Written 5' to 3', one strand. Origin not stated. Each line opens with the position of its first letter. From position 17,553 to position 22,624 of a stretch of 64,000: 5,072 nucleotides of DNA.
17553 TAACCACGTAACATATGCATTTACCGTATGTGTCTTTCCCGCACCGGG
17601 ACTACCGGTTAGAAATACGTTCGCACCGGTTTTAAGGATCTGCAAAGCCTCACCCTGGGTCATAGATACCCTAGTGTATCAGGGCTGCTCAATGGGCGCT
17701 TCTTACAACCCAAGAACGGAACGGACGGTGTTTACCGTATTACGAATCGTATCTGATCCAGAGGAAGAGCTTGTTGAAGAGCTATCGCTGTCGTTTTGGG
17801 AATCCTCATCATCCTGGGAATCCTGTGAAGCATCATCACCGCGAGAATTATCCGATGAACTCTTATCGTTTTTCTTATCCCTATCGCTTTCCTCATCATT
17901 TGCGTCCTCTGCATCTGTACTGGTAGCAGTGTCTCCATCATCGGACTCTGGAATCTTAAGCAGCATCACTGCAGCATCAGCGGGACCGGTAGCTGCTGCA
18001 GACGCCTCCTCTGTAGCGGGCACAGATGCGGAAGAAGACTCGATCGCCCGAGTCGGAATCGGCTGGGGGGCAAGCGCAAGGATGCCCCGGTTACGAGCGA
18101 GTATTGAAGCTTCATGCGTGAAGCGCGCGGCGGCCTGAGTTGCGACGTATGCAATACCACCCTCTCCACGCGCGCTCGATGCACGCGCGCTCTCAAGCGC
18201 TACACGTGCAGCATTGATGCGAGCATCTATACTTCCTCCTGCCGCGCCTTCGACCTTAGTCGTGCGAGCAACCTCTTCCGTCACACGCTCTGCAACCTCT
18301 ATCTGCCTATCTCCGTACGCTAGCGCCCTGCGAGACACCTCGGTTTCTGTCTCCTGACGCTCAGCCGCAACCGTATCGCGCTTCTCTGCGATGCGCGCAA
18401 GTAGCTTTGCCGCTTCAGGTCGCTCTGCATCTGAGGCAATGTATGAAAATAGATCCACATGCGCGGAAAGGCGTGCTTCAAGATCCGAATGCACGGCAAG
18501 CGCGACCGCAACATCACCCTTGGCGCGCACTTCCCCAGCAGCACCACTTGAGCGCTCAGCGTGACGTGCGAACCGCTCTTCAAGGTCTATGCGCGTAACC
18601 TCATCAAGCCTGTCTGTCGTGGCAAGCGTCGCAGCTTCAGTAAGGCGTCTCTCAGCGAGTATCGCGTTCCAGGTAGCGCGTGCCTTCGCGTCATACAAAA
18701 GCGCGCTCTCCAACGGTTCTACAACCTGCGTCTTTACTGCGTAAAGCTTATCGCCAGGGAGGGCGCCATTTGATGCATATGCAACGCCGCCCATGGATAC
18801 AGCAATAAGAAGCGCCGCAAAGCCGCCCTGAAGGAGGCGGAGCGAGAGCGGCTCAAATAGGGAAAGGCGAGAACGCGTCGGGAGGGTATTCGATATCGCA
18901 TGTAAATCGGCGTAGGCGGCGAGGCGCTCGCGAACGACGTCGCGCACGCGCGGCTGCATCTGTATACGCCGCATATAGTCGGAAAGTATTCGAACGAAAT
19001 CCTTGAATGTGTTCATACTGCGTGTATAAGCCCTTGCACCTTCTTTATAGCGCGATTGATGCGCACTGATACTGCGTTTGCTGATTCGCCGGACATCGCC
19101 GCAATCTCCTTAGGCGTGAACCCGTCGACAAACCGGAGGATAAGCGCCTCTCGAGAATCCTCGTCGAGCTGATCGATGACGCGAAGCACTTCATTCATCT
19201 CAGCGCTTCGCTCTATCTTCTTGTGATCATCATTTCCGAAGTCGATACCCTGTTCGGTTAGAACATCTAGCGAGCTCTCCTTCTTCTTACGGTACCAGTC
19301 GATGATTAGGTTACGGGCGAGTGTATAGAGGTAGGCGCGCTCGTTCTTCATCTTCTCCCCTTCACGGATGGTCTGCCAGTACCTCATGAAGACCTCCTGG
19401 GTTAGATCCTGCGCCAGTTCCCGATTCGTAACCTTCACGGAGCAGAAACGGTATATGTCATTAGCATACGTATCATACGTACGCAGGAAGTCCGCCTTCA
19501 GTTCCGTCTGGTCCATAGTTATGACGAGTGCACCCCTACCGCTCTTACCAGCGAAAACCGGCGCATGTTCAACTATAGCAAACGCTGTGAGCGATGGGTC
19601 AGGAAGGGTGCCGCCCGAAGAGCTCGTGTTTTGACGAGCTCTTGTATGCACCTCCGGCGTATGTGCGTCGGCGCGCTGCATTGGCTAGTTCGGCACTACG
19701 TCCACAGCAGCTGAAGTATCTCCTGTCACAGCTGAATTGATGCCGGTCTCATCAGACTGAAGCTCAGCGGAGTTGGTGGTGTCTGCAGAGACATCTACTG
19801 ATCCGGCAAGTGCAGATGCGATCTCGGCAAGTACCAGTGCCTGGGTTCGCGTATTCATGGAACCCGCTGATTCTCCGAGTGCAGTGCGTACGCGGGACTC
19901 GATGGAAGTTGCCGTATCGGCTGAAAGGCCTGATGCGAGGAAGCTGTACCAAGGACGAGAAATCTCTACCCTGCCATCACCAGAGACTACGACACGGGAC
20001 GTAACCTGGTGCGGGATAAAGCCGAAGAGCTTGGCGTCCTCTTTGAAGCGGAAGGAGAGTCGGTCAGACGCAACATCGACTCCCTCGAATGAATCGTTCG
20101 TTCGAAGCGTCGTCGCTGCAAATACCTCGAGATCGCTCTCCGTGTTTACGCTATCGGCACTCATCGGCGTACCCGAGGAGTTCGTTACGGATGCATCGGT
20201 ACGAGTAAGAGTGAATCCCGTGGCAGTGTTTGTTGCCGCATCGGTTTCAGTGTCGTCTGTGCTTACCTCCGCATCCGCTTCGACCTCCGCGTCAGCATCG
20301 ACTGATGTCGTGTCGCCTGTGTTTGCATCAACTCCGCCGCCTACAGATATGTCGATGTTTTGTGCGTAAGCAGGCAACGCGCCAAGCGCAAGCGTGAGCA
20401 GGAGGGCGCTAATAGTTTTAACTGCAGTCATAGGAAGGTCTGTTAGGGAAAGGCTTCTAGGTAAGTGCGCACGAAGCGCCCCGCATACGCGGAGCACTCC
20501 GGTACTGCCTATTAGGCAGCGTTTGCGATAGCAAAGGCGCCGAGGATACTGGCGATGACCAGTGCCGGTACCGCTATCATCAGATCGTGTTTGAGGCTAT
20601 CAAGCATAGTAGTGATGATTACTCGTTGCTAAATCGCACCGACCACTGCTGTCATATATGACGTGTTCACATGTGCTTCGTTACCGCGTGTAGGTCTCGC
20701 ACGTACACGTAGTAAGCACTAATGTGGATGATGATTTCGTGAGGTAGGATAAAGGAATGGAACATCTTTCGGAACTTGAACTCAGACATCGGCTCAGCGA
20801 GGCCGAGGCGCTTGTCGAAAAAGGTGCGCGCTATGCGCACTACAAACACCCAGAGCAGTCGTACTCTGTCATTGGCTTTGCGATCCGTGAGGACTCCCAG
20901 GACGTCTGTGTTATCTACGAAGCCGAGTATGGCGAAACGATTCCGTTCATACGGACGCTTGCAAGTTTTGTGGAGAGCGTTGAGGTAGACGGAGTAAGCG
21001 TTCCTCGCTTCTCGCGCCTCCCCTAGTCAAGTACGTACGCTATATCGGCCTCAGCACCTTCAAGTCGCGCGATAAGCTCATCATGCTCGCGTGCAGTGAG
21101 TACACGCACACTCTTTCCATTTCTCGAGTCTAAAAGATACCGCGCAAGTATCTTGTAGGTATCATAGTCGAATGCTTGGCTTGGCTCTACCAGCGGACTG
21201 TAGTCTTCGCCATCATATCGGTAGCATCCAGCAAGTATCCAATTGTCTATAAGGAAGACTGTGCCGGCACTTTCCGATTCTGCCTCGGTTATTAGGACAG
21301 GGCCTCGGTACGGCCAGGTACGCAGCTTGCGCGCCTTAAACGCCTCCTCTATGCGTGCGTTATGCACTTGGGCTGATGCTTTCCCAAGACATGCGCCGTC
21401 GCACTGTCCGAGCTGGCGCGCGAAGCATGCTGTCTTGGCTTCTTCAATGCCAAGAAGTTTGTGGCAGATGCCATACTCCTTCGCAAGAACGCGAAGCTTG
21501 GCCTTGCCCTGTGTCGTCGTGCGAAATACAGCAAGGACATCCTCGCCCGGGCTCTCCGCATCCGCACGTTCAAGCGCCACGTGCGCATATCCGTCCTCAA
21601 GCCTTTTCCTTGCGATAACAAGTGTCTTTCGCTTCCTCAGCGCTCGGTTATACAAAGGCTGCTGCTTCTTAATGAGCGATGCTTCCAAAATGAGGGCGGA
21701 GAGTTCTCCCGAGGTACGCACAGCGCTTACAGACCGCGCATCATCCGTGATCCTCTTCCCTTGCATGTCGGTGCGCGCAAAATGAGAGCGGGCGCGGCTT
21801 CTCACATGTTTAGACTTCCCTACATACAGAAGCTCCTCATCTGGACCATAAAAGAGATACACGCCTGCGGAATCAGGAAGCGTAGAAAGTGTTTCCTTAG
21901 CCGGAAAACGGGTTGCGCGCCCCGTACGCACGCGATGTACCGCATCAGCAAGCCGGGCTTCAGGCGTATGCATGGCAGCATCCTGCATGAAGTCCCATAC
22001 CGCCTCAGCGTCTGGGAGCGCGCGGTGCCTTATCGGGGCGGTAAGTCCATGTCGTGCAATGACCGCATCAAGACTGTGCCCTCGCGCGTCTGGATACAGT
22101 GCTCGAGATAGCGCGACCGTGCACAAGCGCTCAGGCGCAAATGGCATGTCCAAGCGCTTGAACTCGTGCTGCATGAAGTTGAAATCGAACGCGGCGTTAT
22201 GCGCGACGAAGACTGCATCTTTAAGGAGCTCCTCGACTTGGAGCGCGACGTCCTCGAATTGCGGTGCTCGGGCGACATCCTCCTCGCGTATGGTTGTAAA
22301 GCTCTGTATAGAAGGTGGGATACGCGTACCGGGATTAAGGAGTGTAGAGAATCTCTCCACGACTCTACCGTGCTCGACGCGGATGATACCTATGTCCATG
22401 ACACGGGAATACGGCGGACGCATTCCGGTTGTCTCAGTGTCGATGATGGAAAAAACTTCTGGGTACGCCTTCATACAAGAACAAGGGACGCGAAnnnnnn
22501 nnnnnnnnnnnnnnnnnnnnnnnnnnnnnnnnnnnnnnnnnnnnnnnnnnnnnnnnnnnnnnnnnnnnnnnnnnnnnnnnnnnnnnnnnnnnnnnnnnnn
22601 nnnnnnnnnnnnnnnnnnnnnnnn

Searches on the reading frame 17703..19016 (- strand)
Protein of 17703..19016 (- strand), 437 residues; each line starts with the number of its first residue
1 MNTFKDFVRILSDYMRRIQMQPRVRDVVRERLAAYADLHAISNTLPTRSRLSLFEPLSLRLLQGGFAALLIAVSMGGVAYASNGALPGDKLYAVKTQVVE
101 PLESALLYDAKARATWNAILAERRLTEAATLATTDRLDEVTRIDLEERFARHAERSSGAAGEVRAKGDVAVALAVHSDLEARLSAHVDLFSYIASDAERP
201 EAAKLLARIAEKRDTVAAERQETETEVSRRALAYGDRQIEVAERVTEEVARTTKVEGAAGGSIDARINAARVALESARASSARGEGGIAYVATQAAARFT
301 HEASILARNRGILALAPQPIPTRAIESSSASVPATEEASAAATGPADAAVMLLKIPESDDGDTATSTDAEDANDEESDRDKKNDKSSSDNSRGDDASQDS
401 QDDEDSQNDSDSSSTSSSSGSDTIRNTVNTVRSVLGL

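Call 10: search_protein_families(library=pfam, proteins=[window:17703-19016:-], max_evalue=0.001)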
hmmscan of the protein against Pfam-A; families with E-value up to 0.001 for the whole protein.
window:17703-19016:- (437 aa): 1 family
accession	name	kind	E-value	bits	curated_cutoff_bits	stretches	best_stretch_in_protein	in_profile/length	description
PF18915.5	DUF5667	-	4.6e-05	24.2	27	1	84-141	1-57/99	Domain of unknown function (DUF5667)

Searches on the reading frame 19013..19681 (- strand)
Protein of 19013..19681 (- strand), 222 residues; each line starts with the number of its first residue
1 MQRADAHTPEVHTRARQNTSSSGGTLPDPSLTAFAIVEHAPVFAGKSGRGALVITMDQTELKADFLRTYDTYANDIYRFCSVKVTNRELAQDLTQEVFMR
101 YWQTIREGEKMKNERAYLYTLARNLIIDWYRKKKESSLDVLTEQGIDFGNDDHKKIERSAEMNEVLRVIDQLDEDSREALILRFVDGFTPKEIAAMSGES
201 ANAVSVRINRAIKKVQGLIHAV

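Call 10: search_protein_families(library=pfam, proteins=[window:19013-19681:-], max_evalue=0.001)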
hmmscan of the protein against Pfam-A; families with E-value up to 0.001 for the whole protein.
window:19013-19681:- (222 aa): 4 families
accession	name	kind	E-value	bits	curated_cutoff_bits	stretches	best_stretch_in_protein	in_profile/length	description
PF04542.20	Sigma70_r2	-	1.9e-13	50.4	24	1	69-134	2-69/71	Sigma-70 region 2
PF08281.18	Sigma70_r4_2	-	1.5e-12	47.4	25.7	1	163-214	2-53/54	Sigma-70, region 4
PF04545.22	Sigma70_r4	-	5.4e-09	35.9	24.1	1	169-216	2-49/50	Sigma-70, region 4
PF07638.17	Sigma70_ECF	-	0.00072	19.9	21.1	0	115-208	72-172/185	ECF sigma factor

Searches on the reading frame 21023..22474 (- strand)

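Call 11: search_protein_families(library=pfam, proteins=[window:21023-22474:-], max_evalue=0.001)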
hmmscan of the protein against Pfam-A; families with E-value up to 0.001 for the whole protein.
window:21023-22474:- (483 aa): 4 families
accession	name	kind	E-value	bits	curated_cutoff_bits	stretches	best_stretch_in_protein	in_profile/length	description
PF00929.31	RNase_T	-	9.1e-33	114.6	24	1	10-159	2-160/164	Exonuclease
PF01541.30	GIY-YIG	-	1.9e-06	28.5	22.6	1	203-276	2-78/78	GIY-YIG catalytic domain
PF16473.11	Rv2179c-like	-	1.1e-05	25.6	27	1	10-158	4-168/177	3'-5' exoribonuclease Rv2179c-like domain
PF13482.12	RNase_H_2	-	0.00031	21.2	22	0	11-116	3-86/165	RNase_H superfamily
